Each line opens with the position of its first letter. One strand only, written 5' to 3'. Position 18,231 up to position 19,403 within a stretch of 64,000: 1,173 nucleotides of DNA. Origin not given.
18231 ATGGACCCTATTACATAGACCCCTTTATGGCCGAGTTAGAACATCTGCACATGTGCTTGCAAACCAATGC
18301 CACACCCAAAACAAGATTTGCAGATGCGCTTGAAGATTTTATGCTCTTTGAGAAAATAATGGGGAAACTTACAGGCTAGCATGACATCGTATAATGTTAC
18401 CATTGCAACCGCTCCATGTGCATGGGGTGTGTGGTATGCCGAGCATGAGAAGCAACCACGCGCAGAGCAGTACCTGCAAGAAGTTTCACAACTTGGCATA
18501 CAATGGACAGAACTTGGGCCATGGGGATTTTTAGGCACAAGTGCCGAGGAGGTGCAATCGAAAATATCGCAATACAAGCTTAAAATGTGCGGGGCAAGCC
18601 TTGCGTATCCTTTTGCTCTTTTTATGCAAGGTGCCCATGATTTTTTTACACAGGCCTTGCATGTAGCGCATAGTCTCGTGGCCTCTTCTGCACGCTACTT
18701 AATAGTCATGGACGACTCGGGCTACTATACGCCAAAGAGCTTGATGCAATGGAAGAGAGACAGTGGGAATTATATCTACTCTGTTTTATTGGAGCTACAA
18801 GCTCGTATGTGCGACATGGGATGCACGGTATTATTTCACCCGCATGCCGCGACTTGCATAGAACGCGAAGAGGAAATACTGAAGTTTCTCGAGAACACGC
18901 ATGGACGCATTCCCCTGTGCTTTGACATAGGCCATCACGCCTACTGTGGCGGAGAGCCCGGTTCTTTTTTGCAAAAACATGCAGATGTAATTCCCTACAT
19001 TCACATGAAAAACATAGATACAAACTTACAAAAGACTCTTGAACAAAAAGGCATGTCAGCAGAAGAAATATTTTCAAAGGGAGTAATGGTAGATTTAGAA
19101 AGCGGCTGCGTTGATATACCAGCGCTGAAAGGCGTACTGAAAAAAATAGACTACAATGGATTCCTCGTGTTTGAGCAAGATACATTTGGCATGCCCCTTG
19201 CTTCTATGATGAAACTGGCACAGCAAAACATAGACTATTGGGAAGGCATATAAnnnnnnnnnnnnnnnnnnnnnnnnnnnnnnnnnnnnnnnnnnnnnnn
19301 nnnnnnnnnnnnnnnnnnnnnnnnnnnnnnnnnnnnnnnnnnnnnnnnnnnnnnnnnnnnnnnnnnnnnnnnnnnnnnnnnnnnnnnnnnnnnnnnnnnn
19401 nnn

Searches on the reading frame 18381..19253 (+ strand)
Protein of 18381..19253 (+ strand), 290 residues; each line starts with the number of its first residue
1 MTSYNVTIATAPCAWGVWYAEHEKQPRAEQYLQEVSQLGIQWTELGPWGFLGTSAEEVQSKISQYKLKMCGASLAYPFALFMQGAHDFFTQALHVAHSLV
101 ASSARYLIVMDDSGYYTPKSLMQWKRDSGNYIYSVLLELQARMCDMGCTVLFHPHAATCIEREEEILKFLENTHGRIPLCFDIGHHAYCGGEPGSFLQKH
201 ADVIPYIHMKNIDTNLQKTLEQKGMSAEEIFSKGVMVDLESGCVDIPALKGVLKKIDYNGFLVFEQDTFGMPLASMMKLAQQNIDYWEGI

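Call 95: search_protein_families(library=pfam, proteins=[window:18381-19253:+], max_evalue=0.0001)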
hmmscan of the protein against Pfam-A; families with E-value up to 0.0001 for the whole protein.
window:18381-19253:+ (290 aa): 1 family
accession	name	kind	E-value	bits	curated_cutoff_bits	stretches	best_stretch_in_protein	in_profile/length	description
PF01261.30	AP_endonuc_2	-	1e-12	48.7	31.1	1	33-269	2-232/249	Xylose isomerase-like TIM barrel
